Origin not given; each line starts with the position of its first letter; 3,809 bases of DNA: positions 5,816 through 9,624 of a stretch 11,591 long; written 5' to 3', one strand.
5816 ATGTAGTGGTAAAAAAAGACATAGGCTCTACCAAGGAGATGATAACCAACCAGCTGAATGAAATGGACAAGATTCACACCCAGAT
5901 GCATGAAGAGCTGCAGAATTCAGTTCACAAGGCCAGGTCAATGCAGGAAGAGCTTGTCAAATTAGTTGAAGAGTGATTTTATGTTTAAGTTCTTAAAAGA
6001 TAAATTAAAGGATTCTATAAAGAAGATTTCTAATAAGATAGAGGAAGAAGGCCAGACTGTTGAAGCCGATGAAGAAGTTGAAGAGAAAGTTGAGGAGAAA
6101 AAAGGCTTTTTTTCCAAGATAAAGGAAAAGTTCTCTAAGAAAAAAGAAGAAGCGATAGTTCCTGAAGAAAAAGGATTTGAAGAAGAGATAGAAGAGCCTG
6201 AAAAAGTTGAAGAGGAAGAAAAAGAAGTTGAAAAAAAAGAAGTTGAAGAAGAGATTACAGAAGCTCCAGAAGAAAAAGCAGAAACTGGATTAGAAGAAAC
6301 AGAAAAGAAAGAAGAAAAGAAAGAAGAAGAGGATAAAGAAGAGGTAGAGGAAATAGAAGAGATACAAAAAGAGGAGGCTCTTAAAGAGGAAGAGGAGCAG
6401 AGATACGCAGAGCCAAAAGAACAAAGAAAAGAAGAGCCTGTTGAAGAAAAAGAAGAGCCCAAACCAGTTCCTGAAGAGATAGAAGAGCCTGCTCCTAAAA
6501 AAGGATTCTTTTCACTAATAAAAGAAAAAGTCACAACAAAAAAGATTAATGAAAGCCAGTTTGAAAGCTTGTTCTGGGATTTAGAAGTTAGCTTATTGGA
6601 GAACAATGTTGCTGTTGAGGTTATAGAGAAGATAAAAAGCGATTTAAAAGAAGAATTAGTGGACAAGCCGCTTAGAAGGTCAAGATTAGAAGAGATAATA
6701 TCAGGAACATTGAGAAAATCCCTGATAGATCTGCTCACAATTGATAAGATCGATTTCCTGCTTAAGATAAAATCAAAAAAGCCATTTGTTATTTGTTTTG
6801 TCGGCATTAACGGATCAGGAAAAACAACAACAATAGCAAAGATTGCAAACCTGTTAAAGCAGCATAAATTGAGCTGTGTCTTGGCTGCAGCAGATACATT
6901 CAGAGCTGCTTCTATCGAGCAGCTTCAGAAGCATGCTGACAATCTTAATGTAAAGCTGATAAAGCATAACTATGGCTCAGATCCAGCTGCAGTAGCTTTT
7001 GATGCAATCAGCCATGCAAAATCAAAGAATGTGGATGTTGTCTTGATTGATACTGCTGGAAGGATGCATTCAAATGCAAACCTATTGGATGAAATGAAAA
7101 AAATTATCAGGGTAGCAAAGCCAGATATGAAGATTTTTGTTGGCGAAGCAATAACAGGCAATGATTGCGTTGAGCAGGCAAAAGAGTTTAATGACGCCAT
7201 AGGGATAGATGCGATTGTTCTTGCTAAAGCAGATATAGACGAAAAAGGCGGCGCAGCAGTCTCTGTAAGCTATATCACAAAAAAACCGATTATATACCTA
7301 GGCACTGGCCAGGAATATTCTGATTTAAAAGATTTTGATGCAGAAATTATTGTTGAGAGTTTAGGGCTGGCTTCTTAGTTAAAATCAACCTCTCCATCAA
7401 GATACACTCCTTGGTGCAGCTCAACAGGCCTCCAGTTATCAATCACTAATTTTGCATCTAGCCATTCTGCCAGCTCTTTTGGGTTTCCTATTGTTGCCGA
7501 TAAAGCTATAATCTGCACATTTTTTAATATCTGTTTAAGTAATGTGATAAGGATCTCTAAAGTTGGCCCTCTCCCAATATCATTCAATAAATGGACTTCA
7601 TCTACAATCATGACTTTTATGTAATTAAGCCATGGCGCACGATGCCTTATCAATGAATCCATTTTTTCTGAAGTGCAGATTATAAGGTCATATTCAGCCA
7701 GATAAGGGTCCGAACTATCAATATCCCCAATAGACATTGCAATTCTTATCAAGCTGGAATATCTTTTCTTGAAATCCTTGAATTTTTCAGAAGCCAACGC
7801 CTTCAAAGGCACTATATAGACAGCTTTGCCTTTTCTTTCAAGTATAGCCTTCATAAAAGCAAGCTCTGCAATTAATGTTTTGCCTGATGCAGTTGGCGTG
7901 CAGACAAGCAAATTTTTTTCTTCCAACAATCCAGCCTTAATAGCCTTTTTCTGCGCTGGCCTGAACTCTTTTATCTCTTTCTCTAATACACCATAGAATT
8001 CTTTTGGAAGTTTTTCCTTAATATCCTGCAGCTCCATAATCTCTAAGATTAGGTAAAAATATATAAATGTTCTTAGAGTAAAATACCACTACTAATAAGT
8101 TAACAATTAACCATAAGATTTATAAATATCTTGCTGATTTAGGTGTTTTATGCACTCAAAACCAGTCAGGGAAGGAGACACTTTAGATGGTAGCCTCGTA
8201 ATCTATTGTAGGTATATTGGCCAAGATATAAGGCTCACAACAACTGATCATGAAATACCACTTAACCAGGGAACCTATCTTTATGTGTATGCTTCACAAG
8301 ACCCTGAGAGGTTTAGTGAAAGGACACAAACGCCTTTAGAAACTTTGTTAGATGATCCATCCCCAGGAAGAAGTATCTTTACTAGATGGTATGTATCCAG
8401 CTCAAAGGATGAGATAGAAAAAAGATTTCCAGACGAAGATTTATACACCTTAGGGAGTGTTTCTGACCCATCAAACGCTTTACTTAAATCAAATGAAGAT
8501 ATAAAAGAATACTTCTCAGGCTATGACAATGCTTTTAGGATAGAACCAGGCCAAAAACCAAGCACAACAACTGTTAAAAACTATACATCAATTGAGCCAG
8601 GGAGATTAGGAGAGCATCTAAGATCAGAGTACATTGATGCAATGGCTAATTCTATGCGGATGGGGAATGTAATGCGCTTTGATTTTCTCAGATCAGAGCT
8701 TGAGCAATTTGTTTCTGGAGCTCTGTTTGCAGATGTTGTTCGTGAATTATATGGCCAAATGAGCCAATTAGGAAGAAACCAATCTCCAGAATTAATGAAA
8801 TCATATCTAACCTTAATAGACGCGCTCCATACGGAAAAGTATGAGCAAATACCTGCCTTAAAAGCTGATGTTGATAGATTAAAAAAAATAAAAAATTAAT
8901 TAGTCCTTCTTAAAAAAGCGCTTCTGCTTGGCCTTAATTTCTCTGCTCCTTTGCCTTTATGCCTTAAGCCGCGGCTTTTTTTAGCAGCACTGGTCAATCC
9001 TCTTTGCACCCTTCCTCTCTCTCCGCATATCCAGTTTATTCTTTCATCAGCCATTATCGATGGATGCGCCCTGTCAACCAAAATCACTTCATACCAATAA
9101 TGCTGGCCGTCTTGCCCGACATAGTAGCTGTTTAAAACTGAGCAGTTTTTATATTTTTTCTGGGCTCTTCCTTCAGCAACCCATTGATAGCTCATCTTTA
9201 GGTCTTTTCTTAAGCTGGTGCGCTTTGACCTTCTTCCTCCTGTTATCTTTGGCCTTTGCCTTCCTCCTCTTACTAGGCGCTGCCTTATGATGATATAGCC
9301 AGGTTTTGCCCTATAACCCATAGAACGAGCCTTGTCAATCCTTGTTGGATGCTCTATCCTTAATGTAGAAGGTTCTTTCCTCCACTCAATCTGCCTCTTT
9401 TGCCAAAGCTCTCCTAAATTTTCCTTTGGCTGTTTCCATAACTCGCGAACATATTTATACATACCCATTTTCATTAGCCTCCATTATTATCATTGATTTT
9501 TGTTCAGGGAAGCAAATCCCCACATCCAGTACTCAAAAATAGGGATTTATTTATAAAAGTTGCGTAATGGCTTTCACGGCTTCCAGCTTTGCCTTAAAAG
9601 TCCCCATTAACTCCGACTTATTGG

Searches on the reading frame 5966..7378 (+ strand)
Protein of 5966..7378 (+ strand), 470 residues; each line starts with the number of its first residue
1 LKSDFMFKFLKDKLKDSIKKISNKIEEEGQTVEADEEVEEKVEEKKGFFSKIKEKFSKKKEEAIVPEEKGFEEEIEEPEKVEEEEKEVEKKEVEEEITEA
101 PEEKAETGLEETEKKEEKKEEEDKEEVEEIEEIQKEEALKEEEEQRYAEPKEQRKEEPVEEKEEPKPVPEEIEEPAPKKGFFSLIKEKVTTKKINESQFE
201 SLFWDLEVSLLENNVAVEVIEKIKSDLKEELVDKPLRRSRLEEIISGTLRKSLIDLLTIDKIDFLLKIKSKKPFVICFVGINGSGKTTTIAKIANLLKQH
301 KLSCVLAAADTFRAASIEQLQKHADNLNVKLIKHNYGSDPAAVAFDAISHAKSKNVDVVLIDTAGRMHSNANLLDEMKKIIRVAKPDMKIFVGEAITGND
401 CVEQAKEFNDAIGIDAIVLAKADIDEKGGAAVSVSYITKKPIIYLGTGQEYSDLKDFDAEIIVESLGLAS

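Call 4: search_protein_families(library=pfam, proteins=[window:5966-7378:+], max_evalue=0.01)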
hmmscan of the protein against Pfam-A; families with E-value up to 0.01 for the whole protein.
window:5966-7378:+ (470 aa): 12 families
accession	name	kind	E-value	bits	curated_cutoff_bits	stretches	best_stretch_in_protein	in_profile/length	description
PF00448.28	SRP54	-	5.3e-72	242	22.7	1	273-466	1-194/196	SRP54-type protein, GTPase domain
PF02881.24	SRP54_N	-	2.7e-07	31.1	22.4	1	180-242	4-68/75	SRP54-type protein, helical bundle domain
PF13401.12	AAA_22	-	1.2e-06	29.3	27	1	275-382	7-109/130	AAA domain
PF13604.12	AAA_30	-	3.8e-06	27.2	27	1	271-372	16-104/191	AAA domain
PF13207.12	AAA_17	-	4.5e-06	27.4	27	1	279-392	1-108/136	AAA domain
PF13245.12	AAA_19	-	8.9e-05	23.1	25.1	1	275-377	13-114/134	AAA domain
PF06414.18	Zeta_toxin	-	0.0004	20.3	22.3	1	269-366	12-106/199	Zeta toxin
PF00004.35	AAA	-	0.00049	21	21.2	1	276-371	1-73/131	ATPase family associated with various cellular activities (AAA)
PF02492.25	cobW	-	0.0027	17.8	20.7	1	275-426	2-157/180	CobW/HypB/UreG, nucleotide-binding domain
PF06309.17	Torsin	-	0.0041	17.7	27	0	264-297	44-77/127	Torsin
PF05729.18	NACHT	-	0.006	16.9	26.7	0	275-305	2-32/167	NACHT domain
PF14153.11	Spore_coat_CotO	-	0.0072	16.8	35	1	111-283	33-141/182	Spore coat protein CotO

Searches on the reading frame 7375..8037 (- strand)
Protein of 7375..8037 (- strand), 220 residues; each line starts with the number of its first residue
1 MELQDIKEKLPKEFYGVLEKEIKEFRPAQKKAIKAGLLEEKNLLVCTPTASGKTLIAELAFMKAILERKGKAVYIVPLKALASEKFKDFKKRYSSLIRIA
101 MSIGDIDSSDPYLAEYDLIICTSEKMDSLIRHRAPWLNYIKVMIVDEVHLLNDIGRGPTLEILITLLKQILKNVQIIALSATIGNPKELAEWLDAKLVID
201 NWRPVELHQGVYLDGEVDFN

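Call 4: search_protein_families(library=pfam, proteins=[window:7375-8037:-], max_evalue=0.01)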
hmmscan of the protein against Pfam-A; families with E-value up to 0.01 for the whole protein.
window:7375-8037:- (220 aa): 4 families
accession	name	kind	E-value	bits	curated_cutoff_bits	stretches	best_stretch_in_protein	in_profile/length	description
PF00270.35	DEAD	-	3.5e-33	115.1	26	1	26-188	1-166/167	DEAD/DEAH box helicase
PF04851.21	ResIII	-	6.1e-14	52.7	22.5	1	23-183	2-162/164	Type III restriction enzyme, res subunit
PF22527.2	DEXQc_Suv3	-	1.5e-07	31.5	27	1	41-160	14-114/154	DEXQ-box helicase domain of Suv3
PF13401.12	AAA_22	-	0.0013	19.4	27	1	40-177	5-119/130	AAA domain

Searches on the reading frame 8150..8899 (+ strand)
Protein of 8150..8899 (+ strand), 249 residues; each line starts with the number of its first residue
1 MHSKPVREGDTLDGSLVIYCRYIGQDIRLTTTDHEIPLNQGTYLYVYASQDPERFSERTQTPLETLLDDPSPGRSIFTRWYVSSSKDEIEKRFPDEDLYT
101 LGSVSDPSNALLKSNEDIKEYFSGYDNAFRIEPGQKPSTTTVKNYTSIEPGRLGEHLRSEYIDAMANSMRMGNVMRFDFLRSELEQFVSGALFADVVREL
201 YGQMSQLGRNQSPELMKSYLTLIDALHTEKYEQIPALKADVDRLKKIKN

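Call 4: search_protein_families(library=pfam, proteins=[window:8150-8899:+], max_evalue=0.01)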
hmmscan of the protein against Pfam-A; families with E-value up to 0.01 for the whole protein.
window:8150-8899:+ (249 aa): 0 families

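Call 7: search_protein_families(library=ncbifam, proteins=[window:8150-8899:+], max_evalue=0.1)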
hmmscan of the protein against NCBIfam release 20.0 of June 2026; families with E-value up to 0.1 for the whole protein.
window:8150-8899:+ (249 aa): 0 families

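Call 81: find_encoding_contigs(protein=window:8150-8899:+, flank=10000, max_places=6)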
Protein window:8150-8899:+ (249 aa): 5 contigs read that carry it; 5 places shown.
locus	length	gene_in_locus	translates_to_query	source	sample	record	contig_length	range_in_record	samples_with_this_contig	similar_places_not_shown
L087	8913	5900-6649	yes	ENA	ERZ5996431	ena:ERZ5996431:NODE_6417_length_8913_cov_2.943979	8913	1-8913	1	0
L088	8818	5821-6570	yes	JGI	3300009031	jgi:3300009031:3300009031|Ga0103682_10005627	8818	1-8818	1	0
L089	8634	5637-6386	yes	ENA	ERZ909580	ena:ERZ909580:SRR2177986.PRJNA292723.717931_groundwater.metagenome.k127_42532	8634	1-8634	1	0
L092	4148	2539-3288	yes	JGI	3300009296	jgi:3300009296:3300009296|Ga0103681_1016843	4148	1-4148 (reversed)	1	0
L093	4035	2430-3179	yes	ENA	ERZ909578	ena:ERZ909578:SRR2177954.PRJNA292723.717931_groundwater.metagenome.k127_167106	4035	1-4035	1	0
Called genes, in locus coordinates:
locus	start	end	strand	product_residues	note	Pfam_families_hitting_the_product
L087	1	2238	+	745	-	?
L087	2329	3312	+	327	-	PF13793:Pribosyltran_N, PF00156:Pribosyltran, PF14572:Pribosyl_synth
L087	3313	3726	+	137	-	PF02996:Prefoldin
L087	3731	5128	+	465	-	PF02881:SRP54_N, PF13401:AAA_22 (faint), PF13604:AAA_30 (weak), PF00448:SRP54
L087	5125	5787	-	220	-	PF00270:DEAD, PF04851:ResIII, PF22527:DEXQc_Suv3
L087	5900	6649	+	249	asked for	-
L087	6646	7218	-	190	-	PF00827:Ribosomal_L15e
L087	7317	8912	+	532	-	?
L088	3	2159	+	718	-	?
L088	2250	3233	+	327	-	PF13793:Pribosyltran_N, PF00156:Pribosyltran, PF14572:Pribosyl_synth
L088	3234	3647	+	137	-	PF02996:Prefoldin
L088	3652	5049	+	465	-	PF02881:SRP54_N, PF13401:AAA_22 (faint), PF13604:AAA_30 (weak), PF00448:SRP54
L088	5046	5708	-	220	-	PF00270:DEAD, PF04851:ResIII, PF22527:DEXQc_Suv3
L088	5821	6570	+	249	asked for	-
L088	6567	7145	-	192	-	PF00827:Ribosomal_L15e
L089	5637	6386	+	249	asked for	-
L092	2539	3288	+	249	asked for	-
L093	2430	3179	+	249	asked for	-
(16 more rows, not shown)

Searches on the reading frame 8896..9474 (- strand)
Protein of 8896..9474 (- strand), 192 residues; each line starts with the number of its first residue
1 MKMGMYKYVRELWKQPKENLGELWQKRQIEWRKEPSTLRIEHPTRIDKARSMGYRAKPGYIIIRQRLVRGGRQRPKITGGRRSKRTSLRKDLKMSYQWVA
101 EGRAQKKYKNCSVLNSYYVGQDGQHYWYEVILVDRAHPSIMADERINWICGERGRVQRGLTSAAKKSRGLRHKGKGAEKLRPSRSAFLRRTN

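Call 4: search_protein_families(library=pfam, proteins=[window:8896-9474:-], max_evalue=0.01)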
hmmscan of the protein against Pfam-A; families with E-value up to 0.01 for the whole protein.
window:8896-9474:- (192 aa): 1 family
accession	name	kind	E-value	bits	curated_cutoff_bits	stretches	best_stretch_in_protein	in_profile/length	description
PF00827.22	Ribosomal_L15e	-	6.8e-67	225.3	27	1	4-186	1-190/191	Ribosomal L15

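Call 13: find_encoding_contigs(protein=window:8896-9474:-, flank=10000, max_places=4)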
Protein window:8896-9474:- (192 aa): 3 contigs read that carry it; 3 places shown.
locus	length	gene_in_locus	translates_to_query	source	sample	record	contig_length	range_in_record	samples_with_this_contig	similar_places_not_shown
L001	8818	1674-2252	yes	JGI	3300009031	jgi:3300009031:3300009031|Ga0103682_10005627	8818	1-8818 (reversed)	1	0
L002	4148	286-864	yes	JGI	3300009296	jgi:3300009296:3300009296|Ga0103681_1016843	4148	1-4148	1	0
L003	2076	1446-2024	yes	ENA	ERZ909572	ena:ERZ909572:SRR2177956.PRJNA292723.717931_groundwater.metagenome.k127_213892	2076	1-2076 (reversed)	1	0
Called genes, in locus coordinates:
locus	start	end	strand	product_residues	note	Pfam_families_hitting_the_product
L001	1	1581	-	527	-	?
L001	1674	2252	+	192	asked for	PF00827:Ribosomal_L15e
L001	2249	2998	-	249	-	-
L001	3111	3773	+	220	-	PF00270:DEAD, PF04851:ResIII, PF22527:DEXQc_Suv3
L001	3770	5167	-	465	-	PF02881:SRP54_N, PF13401:AAA_22 (faint), PF13604:AAA_30 (weak), PF00448:SRP54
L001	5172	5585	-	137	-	PF02996:Prefoldin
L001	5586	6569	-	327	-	PF13793:Pribosyltran_N, PF00156:Pribosyltran, PF14572:Pribosyl_synth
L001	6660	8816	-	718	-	?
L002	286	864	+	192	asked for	PF00827:Ribosomal_L15e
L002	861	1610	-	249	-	-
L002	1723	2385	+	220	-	PF00270:DEAD, PF04851:ResIII, PF22527:DEXQc_Suv3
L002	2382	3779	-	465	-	PF02881:SRP54_N, PF13401:AAA_22 (faint), PF13604:AAA_30 (weak), PF00448:SRP54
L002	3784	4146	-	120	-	?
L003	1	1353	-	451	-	?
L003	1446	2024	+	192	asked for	PF00827:Ribosomal_L15e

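Call 78: list_cluster_members(proteins=[window:8896-9474:-, window:2044-4488:+, window:4579-5562:+])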
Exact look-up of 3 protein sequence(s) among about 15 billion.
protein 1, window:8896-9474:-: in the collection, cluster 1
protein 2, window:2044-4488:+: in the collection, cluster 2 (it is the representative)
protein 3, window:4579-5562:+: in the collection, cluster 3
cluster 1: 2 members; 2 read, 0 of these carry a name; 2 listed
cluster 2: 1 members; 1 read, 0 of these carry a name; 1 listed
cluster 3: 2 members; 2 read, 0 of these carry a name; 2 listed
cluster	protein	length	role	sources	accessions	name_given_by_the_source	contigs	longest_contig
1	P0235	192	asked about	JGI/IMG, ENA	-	-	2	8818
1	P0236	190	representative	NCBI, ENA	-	-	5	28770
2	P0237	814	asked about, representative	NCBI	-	-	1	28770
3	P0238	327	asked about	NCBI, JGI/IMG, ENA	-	-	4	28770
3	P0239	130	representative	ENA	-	-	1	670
